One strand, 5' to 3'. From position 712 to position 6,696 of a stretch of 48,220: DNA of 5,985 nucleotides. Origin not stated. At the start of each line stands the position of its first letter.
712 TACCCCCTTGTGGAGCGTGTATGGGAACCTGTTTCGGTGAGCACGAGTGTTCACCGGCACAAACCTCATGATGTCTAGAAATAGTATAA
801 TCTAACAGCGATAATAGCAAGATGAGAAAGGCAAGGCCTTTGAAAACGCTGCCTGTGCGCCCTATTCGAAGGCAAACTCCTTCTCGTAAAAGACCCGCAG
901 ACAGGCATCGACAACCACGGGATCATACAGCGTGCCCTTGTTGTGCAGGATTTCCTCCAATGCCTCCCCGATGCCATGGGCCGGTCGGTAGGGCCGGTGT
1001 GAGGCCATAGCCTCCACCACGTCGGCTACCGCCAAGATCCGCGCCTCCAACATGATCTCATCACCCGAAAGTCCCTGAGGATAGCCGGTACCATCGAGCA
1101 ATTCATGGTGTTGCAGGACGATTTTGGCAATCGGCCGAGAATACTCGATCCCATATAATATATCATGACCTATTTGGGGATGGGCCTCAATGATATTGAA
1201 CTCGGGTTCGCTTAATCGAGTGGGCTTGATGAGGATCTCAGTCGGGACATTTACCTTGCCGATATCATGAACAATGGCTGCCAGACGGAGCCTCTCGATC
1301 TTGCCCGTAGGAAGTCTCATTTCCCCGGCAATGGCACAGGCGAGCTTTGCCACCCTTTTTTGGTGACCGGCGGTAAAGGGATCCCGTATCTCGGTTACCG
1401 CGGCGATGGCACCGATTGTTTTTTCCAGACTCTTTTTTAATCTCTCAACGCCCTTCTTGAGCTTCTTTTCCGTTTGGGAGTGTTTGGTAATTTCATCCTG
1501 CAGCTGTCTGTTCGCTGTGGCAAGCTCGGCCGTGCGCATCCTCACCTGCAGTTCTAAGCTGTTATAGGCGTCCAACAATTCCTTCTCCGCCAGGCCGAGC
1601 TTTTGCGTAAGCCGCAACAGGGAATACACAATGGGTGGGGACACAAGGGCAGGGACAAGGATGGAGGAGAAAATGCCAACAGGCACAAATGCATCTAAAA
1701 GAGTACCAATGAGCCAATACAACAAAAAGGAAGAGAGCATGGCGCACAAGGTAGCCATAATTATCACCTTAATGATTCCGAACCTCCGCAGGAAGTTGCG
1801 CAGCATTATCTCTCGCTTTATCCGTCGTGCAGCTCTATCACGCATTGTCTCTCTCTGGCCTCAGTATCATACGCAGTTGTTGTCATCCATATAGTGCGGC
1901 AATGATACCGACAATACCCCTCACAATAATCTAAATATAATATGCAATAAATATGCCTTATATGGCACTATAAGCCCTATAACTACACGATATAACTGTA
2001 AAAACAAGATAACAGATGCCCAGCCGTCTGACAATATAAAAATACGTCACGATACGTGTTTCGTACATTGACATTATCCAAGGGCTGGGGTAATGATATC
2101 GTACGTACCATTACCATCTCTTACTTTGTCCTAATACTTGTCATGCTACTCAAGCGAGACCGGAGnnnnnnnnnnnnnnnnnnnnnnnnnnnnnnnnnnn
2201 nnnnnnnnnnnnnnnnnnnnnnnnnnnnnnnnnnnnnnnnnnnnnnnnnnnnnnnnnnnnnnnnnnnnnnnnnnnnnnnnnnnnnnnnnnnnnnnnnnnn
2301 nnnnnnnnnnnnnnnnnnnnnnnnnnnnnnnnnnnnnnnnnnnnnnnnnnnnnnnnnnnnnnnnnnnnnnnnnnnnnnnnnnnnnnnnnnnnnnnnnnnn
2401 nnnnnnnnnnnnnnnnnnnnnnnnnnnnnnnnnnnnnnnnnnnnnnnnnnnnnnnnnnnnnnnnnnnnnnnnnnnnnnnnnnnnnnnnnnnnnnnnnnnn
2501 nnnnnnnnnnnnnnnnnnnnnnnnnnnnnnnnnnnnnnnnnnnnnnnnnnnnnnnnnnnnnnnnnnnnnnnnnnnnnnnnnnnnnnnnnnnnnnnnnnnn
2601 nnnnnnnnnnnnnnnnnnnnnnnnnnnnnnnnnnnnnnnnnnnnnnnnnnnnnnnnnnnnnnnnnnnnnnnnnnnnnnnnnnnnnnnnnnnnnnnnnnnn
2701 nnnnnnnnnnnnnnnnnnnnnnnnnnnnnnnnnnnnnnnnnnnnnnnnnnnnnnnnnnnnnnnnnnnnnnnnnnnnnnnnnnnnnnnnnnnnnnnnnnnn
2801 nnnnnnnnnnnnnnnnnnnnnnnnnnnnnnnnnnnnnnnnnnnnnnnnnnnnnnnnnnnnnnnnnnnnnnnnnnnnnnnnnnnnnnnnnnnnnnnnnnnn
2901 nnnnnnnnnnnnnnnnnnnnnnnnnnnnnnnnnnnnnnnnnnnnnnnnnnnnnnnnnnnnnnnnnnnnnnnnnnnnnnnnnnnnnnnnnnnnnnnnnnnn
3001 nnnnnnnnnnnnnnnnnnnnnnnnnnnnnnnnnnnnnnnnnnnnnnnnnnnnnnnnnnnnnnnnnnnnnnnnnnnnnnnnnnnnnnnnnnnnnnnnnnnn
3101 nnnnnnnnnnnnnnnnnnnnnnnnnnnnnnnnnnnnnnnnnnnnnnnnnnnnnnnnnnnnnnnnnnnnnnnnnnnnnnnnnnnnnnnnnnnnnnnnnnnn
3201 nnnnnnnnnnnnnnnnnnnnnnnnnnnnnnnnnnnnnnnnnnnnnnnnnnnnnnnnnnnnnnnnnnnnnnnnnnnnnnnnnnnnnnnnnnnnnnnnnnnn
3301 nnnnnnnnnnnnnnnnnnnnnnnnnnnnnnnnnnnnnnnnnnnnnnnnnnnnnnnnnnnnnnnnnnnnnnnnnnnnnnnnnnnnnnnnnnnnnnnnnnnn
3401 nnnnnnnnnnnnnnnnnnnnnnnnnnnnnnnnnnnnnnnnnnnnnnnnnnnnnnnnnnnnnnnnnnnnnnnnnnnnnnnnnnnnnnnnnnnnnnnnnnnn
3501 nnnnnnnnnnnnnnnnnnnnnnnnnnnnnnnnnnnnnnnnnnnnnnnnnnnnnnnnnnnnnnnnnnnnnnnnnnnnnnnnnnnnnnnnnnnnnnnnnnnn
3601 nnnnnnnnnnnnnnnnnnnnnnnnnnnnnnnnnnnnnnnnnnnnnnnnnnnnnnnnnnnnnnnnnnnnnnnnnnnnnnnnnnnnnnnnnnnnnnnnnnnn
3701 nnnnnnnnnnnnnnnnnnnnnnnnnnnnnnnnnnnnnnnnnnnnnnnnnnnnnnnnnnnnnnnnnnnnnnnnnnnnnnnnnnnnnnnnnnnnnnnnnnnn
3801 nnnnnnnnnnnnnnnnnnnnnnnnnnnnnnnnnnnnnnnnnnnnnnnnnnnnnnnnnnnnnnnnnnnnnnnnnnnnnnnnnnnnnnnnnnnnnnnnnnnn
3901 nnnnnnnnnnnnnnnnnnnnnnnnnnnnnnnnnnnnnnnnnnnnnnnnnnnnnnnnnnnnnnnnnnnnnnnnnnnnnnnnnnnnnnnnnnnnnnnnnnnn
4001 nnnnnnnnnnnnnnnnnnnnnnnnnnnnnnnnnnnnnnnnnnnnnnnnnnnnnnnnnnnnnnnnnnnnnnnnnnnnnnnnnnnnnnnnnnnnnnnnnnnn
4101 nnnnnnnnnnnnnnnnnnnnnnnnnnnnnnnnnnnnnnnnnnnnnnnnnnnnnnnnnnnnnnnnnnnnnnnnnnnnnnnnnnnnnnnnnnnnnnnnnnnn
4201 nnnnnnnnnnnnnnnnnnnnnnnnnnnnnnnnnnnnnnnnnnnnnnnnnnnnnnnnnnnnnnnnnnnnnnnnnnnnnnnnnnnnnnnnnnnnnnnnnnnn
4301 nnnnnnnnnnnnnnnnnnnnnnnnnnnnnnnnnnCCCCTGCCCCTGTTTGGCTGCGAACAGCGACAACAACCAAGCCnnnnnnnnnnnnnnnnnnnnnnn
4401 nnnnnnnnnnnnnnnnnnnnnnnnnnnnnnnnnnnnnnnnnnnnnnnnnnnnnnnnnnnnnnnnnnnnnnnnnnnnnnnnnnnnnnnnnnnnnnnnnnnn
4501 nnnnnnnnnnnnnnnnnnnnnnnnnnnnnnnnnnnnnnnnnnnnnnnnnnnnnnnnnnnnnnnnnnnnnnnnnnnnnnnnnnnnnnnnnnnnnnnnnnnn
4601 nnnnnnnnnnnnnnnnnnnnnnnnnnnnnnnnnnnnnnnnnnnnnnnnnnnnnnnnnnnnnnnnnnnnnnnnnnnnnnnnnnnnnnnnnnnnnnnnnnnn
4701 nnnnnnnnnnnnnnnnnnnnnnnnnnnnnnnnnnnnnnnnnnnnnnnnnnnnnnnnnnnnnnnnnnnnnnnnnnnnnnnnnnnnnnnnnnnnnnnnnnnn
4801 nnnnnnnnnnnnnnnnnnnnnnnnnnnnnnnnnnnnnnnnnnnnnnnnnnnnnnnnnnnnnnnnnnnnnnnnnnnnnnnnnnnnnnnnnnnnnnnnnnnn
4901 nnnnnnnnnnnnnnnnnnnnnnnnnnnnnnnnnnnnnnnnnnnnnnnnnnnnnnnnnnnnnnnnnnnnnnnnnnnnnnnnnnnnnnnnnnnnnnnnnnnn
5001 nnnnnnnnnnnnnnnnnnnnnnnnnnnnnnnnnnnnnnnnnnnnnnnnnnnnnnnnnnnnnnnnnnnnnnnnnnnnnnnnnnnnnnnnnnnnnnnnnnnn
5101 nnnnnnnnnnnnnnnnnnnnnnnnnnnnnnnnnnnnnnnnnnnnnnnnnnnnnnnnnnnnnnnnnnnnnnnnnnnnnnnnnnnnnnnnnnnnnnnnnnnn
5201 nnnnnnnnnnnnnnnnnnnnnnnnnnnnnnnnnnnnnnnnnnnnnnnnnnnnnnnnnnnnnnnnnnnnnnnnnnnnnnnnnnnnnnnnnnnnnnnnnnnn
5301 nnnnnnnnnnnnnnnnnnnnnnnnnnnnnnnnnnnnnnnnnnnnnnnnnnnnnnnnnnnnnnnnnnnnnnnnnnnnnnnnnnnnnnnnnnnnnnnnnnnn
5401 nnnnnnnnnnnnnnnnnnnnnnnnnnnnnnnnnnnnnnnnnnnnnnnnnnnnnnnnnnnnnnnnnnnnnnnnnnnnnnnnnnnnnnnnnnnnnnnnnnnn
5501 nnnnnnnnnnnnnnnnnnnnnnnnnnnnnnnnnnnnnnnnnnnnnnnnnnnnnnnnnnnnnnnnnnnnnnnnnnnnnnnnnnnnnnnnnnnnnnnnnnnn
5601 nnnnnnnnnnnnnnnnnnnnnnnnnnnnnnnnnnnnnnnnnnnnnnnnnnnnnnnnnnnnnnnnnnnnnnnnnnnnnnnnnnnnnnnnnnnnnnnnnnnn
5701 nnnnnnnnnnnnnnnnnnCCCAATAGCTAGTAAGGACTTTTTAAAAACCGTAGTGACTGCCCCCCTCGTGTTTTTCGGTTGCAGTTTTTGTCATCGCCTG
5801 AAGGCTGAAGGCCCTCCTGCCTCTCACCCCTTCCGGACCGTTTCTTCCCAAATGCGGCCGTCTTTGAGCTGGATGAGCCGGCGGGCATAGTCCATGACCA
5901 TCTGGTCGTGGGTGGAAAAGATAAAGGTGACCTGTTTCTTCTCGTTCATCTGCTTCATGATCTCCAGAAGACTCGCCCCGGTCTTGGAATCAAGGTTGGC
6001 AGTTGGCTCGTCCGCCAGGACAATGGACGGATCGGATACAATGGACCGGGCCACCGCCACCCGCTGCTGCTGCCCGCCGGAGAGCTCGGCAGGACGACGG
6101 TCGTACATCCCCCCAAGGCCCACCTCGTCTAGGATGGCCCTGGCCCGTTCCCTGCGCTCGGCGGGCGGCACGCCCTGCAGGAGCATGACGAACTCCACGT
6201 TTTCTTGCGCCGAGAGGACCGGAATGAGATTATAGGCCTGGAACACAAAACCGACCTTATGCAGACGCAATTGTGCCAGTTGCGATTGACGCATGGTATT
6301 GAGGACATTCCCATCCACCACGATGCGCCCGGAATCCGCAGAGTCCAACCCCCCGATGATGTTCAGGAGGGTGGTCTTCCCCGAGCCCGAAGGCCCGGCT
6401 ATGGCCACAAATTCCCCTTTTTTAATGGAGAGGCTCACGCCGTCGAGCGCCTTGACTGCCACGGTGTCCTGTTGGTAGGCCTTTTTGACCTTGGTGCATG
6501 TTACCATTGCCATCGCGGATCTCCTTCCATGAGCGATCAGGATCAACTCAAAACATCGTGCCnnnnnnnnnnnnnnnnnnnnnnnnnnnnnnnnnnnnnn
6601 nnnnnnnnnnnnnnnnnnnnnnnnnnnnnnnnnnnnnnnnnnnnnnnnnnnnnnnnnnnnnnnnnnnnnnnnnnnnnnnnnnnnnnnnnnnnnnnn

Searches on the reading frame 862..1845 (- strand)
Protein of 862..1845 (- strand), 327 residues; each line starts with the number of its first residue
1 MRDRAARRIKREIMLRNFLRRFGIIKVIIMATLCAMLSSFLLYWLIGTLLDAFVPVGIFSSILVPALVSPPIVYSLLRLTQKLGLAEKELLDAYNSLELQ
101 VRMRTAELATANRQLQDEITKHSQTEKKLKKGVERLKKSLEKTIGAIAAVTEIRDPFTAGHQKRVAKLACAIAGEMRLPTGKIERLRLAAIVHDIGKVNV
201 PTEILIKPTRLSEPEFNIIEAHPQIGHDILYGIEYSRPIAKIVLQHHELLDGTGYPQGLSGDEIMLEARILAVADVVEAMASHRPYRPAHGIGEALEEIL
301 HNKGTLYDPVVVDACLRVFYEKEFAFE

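Call 67: search_protein_families(library=pfam, proteins=[window:862-1845:-], max_evalue=0.00001)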
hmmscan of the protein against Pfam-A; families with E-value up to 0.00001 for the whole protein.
window:862-1845:- (327 aa): 2 families
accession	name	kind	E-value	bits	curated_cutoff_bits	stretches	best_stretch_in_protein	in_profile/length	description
PF13487.12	HD_5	-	6.1e-38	130.7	27.2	1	151-311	7-170/170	HD domain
PF01966.28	HD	-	6e-21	75.3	22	1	159-280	2-116/116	HD domain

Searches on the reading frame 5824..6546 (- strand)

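Call 67: search_protein_families(library=pfam, proteins=[window:5824-6546:-], max_evalue=0.00001)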
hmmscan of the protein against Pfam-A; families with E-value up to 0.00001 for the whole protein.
window:5824-6546:- (240 aa): 3 families
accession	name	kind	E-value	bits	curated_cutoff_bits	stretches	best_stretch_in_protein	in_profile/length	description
PF00005.33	ABC_tran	-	1.1e-35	123.7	25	1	34-183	1-137/137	ABC transporter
PF13304.12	AAA_21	-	3.4e-10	40.9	27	0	143-218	226-303/304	AAA domain, putative AbiEii toxin, Type IV TA system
PF02463.25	SMC_N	-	1.6e-07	31.5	40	0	45-228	25-212/220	RecF/RecN/SMC N terminal domain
